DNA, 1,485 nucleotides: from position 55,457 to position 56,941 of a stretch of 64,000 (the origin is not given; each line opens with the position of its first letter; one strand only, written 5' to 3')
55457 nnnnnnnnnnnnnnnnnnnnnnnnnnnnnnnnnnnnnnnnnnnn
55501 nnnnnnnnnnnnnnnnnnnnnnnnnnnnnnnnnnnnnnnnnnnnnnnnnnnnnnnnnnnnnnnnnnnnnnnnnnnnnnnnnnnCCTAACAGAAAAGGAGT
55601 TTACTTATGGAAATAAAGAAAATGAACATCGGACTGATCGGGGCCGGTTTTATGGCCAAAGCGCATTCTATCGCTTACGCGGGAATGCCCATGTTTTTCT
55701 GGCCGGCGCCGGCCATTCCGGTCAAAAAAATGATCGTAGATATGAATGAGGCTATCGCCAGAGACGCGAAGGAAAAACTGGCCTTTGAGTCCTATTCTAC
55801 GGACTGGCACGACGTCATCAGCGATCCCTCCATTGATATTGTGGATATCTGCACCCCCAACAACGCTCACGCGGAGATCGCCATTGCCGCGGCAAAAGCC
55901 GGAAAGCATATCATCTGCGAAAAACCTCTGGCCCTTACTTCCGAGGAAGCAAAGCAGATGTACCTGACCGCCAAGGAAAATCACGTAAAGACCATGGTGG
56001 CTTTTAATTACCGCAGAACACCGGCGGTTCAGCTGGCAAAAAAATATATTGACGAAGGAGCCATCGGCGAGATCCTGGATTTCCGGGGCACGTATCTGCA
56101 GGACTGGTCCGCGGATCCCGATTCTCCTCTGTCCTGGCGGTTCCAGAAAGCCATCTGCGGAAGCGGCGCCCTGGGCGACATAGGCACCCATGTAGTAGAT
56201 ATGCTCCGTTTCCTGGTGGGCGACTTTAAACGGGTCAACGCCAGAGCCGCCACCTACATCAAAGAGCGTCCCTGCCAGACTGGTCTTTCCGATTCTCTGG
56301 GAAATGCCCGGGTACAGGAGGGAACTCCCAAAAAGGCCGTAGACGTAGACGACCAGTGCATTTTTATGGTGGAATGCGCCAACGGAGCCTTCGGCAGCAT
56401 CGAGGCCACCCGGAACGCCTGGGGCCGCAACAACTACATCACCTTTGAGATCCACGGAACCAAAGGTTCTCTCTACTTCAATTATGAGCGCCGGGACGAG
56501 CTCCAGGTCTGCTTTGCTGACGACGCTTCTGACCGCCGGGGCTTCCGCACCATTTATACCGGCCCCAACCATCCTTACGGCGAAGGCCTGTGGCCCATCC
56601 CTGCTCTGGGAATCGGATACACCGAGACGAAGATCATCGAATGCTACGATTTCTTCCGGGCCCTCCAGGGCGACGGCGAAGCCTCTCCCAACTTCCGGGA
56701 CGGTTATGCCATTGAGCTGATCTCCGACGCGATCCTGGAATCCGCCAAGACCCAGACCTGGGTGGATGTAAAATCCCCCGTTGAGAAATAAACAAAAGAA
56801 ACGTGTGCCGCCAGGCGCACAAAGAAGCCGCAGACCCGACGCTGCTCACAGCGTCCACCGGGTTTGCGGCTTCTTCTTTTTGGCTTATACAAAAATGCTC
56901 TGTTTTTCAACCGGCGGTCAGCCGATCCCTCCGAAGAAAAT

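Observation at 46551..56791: Candidate levoglucosan/anhydro-sugar catabolic system in a Lachnospiraceae-like anaerobe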

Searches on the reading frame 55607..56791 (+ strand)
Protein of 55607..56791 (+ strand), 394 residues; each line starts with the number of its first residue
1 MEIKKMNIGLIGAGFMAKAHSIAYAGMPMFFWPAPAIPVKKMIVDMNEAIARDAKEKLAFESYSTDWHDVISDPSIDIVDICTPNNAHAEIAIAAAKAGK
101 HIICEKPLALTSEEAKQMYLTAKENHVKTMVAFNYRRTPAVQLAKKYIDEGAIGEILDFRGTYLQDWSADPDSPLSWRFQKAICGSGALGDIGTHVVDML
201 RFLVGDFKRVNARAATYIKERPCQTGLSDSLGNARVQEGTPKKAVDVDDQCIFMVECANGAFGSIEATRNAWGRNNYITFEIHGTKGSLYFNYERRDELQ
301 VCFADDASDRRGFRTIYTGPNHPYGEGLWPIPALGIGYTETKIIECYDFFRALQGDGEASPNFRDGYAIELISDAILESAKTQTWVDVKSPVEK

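Call 3: search_protein_families(library=pfam, proteins=[window:55607-56791:+])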
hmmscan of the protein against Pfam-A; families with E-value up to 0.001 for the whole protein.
window:55607-56791:+ (394 aa): 5 families
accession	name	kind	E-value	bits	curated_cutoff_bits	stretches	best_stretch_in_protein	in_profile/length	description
PF22725.1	GFO_IDH_MocA_C3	-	1.2e-33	116.1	27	1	141-289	1-123/124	GFO/IDH/MocA C-terminal domain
PF01408.29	GFO_IDH_MocA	-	1e-25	91.2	24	1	6-133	1-120/120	Oxidoreductase family, NAD-binding Rossmann fold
PF02894.22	GFO_IDH_MocA_C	-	4.8e-23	82.5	22.9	1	145-388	1-218/218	Oxidoreductase family, C-terminal alpha/beta domain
PF03447.22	NAD_binding_3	-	9e-07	30.1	24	1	43-130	27-114/116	Homoserine dehydrogenase, NAD binding domain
PF22685.1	Gal80p_C-like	-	6.7e-06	26.8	29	1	139-290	1-149/152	Gal80p, C-terminal domain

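Call 4: search_protein_families(library=ncbifam, proteins=[window:55607-56791:+], max_evalue=0.001)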
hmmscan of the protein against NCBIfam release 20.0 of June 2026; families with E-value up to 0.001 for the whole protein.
window:55607-56791:+ (394 aa): 9 families
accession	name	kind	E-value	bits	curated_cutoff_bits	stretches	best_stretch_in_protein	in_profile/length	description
NF052479.1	LevoglcsnDh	equivalog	3.7e-221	733.6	650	1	4-388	2-386/386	levoglucosan dehydrogenase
TIGR04380.1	myo_inos_iolG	equivalog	1.6e-40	139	355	1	5-305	1-266/330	inositol 2-dehydrogenase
NF041392.1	XylDh_Gfo6_Halo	equivalog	5.2e-28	97.8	350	1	64-213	71-222/350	D-xylose 1-dehydrogenase Gfo6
NF040723.1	UDP-GlcNAcDh_Arch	equivalog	7e-24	84.9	450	1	6-218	1-192/302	UDP-N-acetylglucosamine 3-dehydrogenase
NF008607.0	PRK11579.1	subfamily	5.5e-18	65.1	330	1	5-211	4-196/346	oxidoreductase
NF052679.1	InsChiInosDhIolG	equivalog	1.4e-15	57.2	540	1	42-206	32-187/343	bifunctional inositol 2-dehydrogenase/D-chiro-inositol 1-dehydrogenase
NF007574.0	PRK10206.1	equivalog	2.5e-14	53.1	352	1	57-163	47-153/345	oxidoreductase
NF058561.1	BT_2158_fam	equivalog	1.3e-12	47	750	1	65-157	84-178/487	glycoside 3-dehydrogenase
NF058563.1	BT_2159_fam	equivalog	2e-11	43.5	650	1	42-214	29-194/350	disaccharide 3-dehydrogenase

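Call 5: search_solved_structures(query=window:55607-56791:+, max_evalue=1e-10, show_alignments=1)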
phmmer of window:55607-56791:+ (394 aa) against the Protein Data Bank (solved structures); distinct sequences matched with E-value up to 1e-10: 59.
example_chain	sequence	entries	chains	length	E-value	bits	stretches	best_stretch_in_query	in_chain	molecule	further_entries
6a3f_A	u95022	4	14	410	1.7e-183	613.2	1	3-389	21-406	Putative dehydrogenase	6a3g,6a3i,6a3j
4gqa_A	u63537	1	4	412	7.2e-88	298.3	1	5-388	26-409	NAD binding Oxidoreductase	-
4h3v_A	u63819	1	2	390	1.1e-87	297.8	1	5-388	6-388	Oxidoreductase domain protein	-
5ya8_A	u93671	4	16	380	3.2e-70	240.2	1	4-383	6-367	Scyllo-inositol dehydrogenase with L-glucose dehydrogenase activity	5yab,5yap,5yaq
6ktj_A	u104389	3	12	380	2.3e-69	237.4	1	4-383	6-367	Scyllo-inositol dehydrogenase with L-glucose dehydrogenase activity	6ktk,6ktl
4fb5_A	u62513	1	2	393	2.2e-63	217.7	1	3-388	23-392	Probable oxidoreductase protein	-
6jw6_A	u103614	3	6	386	1.6e-29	106.2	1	6-289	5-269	Dehydrogenase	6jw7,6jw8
7xr9_A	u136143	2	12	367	1.8e-24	89.6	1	61-268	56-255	DgpA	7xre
3ezy_A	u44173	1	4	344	5.5e-24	88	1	42-317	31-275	Dehydrogenase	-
1evj_A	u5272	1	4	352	1.9e-22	82.9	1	66-218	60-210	GLUCOSE-FRUCTOSE OXIDOREDUCTASE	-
1ofg_A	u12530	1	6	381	2.5e-22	82.6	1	66-218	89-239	GLUCOSE-FRUCTOSE OXIDOREDUCTASE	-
1ryd_A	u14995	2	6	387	2.6e-22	82.5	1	66-218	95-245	glucose-fructose oxidoreductase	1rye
1h6a_A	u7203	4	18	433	3.3e-22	82.2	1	66-218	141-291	PRECURSOR FORM OF GLUCOSE-FRUCTOSE OXIDOREDUCTASE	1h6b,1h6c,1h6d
2glx_A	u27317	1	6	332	2.6e-21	79.2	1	65-208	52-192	1,5-anhydro-D-fructose reductase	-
4hkt_A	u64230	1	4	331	2.8e-21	79.1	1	7-232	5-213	Inositol 2-dehydrogenase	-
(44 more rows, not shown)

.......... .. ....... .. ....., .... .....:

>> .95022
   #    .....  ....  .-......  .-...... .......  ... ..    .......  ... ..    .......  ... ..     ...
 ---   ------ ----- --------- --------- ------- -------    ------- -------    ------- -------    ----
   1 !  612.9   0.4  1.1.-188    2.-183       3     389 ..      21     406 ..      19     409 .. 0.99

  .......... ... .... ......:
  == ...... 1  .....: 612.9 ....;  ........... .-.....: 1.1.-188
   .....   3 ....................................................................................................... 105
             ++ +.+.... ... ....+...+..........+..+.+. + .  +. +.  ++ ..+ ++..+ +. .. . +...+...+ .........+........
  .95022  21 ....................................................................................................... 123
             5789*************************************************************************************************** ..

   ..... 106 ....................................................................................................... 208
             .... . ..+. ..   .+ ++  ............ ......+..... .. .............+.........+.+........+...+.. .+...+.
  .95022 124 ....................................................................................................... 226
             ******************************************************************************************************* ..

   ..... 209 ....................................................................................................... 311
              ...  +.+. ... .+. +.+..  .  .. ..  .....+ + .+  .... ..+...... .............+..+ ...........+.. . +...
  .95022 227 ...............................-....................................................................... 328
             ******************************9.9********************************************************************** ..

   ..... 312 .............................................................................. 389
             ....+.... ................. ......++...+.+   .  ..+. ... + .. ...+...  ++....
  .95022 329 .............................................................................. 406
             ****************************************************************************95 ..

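Call 24: find_homologous_proteins(query=window:55607-56791:+, max_evalue=1e-100)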
Query window:55607-56791:+ (394 aa): 2996 proteins with E <= 1e-100 among 8000 candidates; the best 120 are listed.
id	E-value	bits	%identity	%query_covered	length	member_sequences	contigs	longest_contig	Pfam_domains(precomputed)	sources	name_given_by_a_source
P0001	5.2e-240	814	88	99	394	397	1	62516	PF01408.29,PF22725.2,PF02894.23,PF22685.2,PF03447.23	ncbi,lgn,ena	-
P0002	2.2e-236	802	86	99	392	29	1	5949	PF01408.29,PF22725.2,PF02894.23,PF22685.2,PF03447.23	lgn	-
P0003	3.1e-236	802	86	99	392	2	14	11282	PF01408.29,PF22725.2,PF02894.23,PF22685.2,PF03447.23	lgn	-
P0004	2.5e-235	799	86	99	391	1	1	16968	PF01408.29,PF22725.2,PF02894.23,PF22685.2,PF03447.23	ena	-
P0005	3.0e-235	798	86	99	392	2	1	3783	PF01408.29,PF22725.2,PF02894.23,PF22685.2,PF03447.23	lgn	-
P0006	4.3e-235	798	86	98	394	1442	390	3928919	PF01408.29,PF22725.2,PF02894.23,PF22685.2,PF03447.23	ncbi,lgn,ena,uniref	ncbi:MAG: Gfo/Idh/MocA family protein [Blautia caecimuris]|uniref:Gfo/Idh/MocA family protein n=1 Ta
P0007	4.6e-235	798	86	99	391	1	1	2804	PF01408.29,PF22725.2,PF02894.23,PF22685.2,PF03447.23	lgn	-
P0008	6.9e-235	797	86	99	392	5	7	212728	PF01408.29,PF22725.2,PF02894.23,PF22685.2,PF03447.23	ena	-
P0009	8.0e-234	794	86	99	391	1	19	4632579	PF01408.29,PF22725.2,PF02894.23,PF22685.2,PF03447.23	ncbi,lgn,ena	-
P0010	3.9e-233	792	85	99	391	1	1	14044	PF01408.29,PF22725.2,PF02894.23,PF22685.2,PF03447.23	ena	-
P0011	5.0e-233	791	86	98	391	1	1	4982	PF01408.29,PF22725.2,PF02894.23,PF22685.2,PF03447.23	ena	-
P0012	5.6e-233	791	85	99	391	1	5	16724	PF01408.29,PF22725.2,PF02894.23,PF22685.2,PF03447.23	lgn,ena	-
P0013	1.0e-232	790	85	99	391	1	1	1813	PF01408.29,PF22725.2,PF02894.23,PF22685.2,PF03447.23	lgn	-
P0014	1.1e-232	790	85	99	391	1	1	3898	PF01408.29,PF22725.2,PF02894.23,PF22685.2,PF03447.23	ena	-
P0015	1.4e-232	790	85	99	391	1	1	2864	PF01408.29,PF22725.2,PF02894.23,PF22685.2,PF03447.23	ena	-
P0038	6.4e-225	764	81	98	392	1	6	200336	PF01408.29,PF22725.2,PF02894.23,PF22685.2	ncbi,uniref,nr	ncbi:putative dehydrogenase [Lachnospiraceae bacterium PF1-21]|uniref:Gfo/Idh/MocA family oxidoreduc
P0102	2.1e-209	713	77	98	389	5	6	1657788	PF01408.29,PF22725.2,PF02894.23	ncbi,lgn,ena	-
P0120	2.2e-205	700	75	98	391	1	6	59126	PF01408.29,PF22725.2,PF02894.23,PF22685.2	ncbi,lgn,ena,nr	ncbi:MAG: Gfo/Idh/MocA family oxidoreductase [Oscillospiraceae bacterium]|nr:Gfo/Idh/MocA family oxi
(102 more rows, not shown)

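Call 25: find_encoding_contigs(protein=window:55607-56791:+, flank=10000, max_places=4)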
Protein window:55607-56791:+ (394 aa): 24 contigs read that carry it; 4 places shown.
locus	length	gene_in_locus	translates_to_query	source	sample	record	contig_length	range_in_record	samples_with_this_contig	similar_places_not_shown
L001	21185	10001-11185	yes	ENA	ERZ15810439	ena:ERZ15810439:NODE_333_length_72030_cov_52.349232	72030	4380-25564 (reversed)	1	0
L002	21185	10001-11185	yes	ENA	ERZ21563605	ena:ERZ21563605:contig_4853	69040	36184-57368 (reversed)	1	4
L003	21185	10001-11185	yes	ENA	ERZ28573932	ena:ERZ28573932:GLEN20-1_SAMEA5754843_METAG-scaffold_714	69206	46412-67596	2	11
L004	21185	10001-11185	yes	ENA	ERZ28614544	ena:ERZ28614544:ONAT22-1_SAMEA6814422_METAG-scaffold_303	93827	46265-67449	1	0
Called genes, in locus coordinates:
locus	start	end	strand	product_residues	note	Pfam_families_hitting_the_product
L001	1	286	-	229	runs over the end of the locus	PF19700:DUF6198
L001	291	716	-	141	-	PF03551:PadR (faint), PF12802:MarR_2, PF01047:MarR, PF13412:HTH_24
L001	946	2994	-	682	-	PF00356:LacI, PF00532:Peripla_BP_1, PF13407:Peripla_BP_4 (weak), PF13377:Peripla_BP_3, PF13407:Peripla_BP_4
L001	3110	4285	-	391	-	PF01408:GFO_IDH_MocA, PF03447:NAD_binding_3 (weak), PF02894:GFO_IDH_MocA_C, PF22685:Gal80p_C-like (weak), PF22725:GFO_IDH_MocA_C3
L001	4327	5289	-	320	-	PF02653:BPD_transp_2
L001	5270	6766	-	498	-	PF09818:ABC_ATPase (faint), PF00005:ABC_tran, PF02463:SMC_N (weak), PF13304:AAA_21 (faint), PF00005:ABC_tran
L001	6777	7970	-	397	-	PF13407:Peripla_BP_4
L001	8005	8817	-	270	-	PF01261:AP_endonuc_2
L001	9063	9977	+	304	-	PF01261:AP_endonuc_2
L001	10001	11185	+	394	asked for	PF01408:GFO_IDH_MocA, PF03447:NAD_binding_3 (weak), PF02894:GFO_IDH_MocA_C, PF22685:Gal80p_C-like (weak), PF22725:GFO_IDH_MocA_C3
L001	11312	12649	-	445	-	PF00209:SNF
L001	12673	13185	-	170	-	PF14512:TM1586_NiRdase (faint), PF00881:Nitroreductase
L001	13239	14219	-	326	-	PF02540:NAD_synthase (weak), PF00958:GMP_synt_C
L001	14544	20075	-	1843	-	PF04616:Glyco_hydro_43, PF02018:CBM_4_9, PF17851:GH43_C2, PF04616:Glyco_hydro_43, PF03422:CBM_6, PF07554:FIVAR (weak)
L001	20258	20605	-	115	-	PF12840:HTH_20 (weak), PF01022:HTH_5, PF08279:HTH_11 (weak), PF13412:HTH_24 (faint)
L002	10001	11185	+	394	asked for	PF01408:GFO_IDH_MocA, PF03447:NAD_binding_3 (weak), PF02894:GFO_IDH_MocA_C, PF22685:Gal80p_C-like (weak), PF22725:GFO_IDH_MocA_C3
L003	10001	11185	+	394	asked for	PF01408:GFO_IDH_MocA, PF03447:NAD_binding_3 (weak), PF02894:GFO_IDH_MocA_C, PF22685:Gal80p_C-like (weak), PF22725:GFO_IDH_MocA_C3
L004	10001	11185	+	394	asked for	PF01408:GFO_IDH_MocA, PF03447:NAD_binding_3 (weak), PF02894:GFO_IDH_MocA_C, PF22685:Gal80p_C-like (weak), PF22725:GFO_IDH_MocA_C3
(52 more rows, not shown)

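Call 26: find_encoding_contigs(protein=P0006, flank=10000, max_places=3)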
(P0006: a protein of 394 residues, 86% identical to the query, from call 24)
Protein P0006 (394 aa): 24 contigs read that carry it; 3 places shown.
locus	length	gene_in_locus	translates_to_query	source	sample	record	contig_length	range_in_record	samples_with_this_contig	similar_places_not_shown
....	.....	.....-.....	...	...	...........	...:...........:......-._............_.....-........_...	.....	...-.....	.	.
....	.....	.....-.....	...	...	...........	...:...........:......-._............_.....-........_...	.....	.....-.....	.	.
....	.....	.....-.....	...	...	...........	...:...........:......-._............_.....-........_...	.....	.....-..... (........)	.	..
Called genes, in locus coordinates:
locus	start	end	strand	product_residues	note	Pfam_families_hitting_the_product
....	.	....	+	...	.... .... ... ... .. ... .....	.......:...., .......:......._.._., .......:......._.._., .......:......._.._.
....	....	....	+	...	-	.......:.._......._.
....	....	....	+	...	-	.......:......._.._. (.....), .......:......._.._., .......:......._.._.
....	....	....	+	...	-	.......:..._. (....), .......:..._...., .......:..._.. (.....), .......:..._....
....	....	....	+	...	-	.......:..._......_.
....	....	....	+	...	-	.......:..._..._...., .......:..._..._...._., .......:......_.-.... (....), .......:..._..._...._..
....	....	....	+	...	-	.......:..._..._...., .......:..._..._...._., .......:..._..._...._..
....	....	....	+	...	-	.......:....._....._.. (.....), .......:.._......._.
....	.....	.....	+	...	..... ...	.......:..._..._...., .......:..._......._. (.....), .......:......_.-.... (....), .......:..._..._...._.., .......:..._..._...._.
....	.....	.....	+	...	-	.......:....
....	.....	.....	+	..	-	-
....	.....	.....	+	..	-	-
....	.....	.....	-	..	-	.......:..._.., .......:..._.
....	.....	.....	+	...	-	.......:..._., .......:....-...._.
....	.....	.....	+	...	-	-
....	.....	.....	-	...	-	-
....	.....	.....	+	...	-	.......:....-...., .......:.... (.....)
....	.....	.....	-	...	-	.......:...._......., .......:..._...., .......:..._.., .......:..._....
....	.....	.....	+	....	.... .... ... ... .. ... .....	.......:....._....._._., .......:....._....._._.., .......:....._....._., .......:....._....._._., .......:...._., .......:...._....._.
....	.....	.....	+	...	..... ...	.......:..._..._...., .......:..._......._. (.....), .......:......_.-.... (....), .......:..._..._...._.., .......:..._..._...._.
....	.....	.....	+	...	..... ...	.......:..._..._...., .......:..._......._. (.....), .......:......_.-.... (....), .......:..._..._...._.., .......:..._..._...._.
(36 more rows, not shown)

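Call 27: find_encoding_contigs(protein=P0120, flank=10000, max_places=1)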
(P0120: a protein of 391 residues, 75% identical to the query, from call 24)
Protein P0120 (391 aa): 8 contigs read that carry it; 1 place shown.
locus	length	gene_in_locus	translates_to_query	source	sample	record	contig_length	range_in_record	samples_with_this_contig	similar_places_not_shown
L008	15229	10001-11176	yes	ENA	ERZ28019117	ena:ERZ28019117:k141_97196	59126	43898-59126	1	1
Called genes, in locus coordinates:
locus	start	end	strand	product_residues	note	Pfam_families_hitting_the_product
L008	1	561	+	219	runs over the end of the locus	PF07155:ECF-ribofla_trS, PF12822:ECF_trnsprt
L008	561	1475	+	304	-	PF02361:CbiQ (weak)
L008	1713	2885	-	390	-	PF01408:GFO_IDH_MocA, PF03447:NAD_binding_3, PF02894:GFO_IDH_MocA_C, PF22685:Gal80p_C-like (weak), PF22725:GFO_IDH_MocA_C3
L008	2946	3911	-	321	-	PF02653:BPD_transp_2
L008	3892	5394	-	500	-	PF00005:ABC_tran, PF09818:ABC_ATPase (faint), PF13304:AAA_21 (faint), PF00005:ABC_tran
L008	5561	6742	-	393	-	PF13407:Peripla_BP_4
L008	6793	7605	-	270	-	PF01261:AP_endonuc_2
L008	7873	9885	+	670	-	PF00356:LacI, PF00532:Peripla_BP_1 (weak), PF13377:Peripla_BP_3, PF13407:Peripla_BP_4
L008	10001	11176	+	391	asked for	PF01408:GFO_IDH_MocA, PF02894:GFO_IDH_MocA_C, PF22685:Gal80p_C-like (faint), PF22725:GFO_IDH_MocA_C3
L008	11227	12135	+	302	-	PF01261:AP_endonuc_2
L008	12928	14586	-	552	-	PF13188:PAS_8 (faint), PF13581:HATPase_c_2 (faint), PF00512:HisKA, PF02518:HATPase_c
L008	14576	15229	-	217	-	?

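Call 28: find_encoding_contigs(protein=P0102, flank=10000, max_places=1)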
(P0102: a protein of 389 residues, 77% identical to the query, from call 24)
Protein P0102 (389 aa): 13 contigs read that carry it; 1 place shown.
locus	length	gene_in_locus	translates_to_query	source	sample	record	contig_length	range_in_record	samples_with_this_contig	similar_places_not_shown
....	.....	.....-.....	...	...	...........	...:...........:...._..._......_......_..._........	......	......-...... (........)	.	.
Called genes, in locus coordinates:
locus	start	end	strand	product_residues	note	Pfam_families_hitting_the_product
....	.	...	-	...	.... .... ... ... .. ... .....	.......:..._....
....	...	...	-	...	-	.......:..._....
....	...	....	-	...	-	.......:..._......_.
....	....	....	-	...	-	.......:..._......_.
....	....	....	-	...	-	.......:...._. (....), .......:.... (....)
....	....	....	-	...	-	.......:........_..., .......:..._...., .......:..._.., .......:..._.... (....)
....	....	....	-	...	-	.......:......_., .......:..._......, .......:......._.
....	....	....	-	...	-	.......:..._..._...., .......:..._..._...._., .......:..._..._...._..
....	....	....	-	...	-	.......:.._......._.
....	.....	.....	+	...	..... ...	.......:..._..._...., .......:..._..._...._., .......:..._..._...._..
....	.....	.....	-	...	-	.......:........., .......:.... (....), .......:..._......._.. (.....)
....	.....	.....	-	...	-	-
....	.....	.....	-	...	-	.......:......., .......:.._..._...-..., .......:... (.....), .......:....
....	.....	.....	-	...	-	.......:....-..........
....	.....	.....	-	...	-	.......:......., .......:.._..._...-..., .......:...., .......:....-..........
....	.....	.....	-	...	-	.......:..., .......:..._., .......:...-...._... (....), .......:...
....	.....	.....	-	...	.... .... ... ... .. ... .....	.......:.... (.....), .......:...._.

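Call 29: find_encoding_contigs(protein=P0038, flank=10000, max_places=1)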
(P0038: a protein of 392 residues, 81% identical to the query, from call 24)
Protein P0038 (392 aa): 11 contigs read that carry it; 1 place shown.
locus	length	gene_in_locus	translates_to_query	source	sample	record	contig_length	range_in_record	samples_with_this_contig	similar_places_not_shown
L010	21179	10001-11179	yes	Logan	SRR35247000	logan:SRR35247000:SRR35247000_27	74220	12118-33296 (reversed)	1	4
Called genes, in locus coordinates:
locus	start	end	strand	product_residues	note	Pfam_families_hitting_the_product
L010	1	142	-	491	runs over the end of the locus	PF00672:HAMP, PF00512:HisKA, PF02518:HATPase_c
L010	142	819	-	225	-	PF00072:Response_reg, PF00486:Trans_reg_C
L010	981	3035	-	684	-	PF00356:LacI, PF13377:Peripla_BP_3, PF13407:Peripla_BP_4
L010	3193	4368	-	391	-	PF01408:GFO_IDH_MocA, PF03447:NAD_binding_3 (weak), PF02894:GFO_IDH_MocA_C, PF22685:Gal80p_C-like (weak), PF22725:GFO_IDH_MocA_C3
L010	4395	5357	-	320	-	PF02653:BPD_transp_2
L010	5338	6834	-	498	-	PF02463:SMC_N (faint), PF00005:ABC_tran, PF13304:AAA_21 (faint), PF00005:ABC_tran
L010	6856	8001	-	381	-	PF13458:Peripla_BP_6 (weak), PF00532:Peripla_BP_1, PF13407:Peripla_BP_4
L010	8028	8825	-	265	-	PF01261:AP_endonuc_2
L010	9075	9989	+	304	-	PF01261:AP_endonuc_2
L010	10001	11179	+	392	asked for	PF01408:GFO_IDH_MocA, PF02894:GFO_IDH_MocA_C, PF22685:Gal80p_C-like (weak), PF22725:GFO_IDH_MocA_C3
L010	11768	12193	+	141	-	PF00011:HSP20, PF17886:ArsA_HSP20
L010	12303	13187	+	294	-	PF02915:Rubrerythrin (faint), PF01988:VIT1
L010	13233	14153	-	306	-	PF01244:Peptidase_M19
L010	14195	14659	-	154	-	PF01668:SmpB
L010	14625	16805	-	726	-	PF08206:OB_RNB, PF17876:CSD2 (weak), PF08206:OB_RNB, PF17876:CSD2, PF00773:RNB, PF00575:S1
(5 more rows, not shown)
